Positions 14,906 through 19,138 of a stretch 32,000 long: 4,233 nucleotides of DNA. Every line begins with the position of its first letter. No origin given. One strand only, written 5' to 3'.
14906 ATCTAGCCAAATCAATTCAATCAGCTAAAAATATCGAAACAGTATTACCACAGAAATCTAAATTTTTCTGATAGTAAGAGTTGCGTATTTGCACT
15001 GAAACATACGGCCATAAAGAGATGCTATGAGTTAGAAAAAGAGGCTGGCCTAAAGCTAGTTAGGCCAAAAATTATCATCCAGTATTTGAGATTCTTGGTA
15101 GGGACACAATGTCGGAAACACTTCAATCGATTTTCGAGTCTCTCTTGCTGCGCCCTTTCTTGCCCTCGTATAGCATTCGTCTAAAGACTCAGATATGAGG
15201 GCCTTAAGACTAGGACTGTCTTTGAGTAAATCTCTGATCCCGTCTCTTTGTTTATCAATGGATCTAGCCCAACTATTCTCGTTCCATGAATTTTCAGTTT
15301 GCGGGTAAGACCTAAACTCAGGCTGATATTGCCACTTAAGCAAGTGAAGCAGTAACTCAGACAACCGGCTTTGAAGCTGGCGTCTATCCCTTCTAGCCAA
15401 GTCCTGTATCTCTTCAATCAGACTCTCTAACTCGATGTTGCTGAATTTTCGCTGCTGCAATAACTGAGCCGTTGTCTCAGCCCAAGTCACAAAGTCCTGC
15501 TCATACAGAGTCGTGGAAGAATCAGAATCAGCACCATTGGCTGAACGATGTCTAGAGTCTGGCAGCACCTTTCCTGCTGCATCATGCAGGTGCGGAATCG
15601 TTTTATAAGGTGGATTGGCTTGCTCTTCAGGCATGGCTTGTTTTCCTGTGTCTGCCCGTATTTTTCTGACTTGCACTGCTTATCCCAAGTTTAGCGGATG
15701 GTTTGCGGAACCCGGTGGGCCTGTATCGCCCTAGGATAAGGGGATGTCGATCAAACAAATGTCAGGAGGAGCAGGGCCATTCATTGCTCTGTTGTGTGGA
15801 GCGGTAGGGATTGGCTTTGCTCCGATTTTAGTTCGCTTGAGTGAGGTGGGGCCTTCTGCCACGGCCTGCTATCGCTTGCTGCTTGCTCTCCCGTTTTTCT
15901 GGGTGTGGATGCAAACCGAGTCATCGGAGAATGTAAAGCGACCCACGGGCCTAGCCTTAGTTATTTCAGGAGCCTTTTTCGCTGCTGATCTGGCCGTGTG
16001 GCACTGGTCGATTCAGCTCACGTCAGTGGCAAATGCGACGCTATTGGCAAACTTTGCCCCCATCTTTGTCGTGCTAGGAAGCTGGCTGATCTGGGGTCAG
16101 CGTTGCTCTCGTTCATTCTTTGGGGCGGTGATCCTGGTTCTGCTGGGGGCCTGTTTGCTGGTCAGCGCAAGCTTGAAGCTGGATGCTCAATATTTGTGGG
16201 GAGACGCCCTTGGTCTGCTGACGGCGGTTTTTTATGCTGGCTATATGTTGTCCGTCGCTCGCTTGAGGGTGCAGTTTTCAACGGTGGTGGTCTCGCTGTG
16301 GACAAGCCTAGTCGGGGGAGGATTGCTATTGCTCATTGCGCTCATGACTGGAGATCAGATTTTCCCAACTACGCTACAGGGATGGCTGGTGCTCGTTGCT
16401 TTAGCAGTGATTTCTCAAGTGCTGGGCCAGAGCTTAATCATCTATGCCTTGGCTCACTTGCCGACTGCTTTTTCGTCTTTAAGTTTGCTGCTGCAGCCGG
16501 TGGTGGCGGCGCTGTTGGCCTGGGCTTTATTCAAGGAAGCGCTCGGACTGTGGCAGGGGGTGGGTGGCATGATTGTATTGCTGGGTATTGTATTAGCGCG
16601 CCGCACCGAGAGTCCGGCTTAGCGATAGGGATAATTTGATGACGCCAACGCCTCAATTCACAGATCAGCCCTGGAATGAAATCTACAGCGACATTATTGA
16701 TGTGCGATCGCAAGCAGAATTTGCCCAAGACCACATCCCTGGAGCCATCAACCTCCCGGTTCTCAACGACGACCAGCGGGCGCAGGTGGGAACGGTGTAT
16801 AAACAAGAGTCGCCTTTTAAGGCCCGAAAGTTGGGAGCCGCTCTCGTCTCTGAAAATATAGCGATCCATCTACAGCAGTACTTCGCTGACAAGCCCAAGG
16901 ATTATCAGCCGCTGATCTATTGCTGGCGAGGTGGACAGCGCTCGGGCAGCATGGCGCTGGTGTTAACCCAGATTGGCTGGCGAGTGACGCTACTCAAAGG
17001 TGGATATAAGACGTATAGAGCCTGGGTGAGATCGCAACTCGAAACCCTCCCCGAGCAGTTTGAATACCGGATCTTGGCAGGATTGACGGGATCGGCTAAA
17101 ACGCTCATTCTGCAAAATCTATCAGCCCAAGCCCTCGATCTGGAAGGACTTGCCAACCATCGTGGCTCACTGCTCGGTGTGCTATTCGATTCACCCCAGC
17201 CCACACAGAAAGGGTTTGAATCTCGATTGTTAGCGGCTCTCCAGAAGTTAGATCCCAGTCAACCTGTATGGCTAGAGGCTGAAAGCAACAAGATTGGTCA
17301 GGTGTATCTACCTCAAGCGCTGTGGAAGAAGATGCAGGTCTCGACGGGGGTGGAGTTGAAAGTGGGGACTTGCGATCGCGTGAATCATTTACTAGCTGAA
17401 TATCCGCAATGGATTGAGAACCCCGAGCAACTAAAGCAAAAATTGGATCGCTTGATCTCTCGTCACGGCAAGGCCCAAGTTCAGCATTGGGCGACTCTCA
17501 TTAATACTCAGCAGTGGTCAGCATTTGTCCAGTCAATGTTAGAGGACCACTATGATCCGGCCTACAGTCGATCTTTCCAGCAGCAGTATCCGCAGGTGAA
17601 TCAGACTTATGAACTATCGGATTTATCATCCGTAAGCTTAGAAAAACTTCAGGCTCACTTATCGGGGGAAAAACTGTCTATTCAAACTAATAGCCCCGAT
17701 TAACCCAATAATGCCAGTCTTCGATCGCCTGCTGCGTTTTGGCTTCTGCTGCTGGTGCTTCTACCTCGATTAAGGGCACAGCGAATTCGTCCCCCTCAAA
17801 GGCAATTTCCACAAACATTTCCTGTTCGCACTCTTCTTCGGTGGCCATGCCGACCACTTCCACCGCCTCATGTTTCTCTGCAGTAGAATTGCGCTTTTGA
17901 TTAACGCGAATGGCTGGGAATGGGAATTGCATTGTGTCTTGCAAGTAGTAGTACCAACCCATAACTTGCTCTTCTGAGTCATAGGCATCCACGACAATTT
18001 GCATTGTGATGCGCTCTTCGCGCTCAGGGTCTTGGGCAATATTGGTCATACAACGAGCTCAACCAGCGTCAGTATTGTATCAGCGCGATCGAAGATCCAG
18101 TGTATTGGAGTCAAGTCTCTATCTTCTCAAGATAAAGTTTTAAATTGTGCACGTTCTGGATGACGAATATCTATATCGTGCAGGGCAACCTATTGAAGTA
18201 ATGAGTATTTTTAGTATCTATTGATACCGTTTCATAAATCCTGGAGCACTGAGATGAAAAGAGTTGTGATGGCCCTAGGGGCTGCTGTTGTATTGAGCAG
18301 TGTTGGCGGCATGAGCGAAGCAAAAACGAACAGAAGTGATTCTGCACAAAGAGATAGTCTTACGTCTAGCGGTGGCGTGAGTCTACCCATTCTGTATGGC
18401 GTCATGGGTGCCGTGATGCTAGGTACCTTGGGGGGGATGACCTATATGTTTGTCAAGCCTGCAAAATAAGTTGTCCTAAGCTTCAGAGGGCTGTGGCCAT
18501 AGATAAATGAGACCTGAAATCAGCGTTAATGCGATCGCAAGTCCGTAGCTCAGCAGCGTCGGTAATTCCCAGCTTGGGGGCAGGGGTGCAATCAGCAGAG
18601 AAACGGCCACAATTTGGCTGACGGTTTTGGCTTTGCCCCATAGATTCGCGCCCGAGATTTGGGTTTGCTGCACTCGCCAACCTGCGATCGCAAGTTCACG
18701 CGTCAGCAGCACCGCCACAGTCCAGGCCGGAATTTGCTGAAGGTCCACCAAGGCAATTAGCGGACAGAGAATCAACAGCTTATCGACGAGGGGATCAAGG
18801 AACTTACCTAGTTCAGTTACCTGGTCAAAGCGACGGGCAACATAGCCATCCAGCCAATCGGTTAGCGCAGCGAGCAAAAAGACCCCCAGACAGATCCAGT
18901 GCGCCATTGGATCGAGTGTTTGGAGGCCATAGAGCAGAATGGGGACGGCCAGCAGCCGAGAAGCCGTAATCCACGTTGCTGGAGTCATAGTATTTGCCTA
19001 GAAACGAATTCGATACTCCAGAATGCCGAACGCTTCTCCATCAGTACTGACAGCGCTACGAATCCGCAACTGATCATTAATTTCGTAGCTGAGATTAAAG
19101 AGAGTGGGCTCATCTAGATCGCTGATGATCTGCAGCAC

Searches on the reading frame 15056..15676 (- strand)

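Call 52: search_protein_families(library=pfam, proteins=[window:15056-15676:-], max_evalue=0.0001)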
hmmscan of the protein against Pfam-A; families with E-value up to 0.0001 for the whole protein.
window:15056-15676:- (206 aa): 1 family
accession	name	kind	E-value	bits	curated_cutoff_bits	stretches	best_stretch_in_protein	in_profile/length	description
PF01724.21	DUF29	-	5.5e-46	156.6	22.5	1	57-204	1-138/138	Domain of unknown function DUF29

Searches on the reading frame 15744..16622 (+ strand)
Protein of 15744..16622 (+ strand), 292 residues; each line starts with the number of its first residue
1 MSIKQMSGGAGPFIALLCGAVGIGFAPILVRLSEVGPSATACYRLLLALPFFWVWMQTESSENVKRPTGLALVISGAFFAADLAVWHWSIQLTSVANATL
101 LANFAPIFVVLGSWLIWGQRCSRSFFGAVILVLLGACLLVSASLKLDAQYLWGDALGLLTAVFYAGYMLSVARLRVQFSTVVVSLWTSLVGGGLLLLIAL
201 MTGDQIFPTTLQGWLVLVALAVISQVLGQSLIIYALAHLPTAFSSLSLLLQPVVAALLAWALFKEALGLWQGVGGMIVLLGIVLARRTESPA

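Call 52: search_protein_families(library=pfam, proteins=[window:15744-16622:+], max_evalue=0.0001)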
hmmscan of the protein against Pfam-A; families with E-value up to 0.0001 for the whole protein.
window:15744-16622:+ (292 aa): 1 family
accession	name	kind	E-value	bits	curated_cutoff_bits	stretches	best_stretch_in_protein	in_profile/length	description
PF00892.27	EamA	-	5.2e-31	108.2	28.2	2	151-285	1-133/135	EamA-like transporter family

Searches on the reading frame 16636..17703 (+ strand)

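Call 52: search_protein_families(library=pfam, proteins=[window:16636-17703:+], max_evalue=0.0001)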
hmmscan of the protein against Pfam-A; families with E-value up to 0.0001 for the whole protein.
window:16636-17703:+ (355 aa): 1 family
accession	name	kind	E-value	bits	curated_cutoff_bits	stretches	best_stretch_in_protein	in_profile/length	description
PF00581.25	Rhodanese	-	4.3e-13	50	22.2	1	19-127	15-99/102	Rhodanese-like domain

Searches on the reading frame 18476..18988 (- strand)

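Call 52: search_protein_families(library=pfam, proteins=[window:18476-18988:-], max_evalue=0.0001)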
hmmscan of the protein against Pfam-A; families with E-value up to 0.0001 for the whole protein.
window:18476-18988:- (170 aa): 1 family
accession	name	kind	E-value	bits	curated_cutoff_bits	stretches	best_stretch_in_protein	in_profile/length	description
PF01066.26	CDP-OH_P_transf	-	6.1e-36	124.5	22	1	2-147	2-138/152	CDP-alcohol phosphatidyltransferase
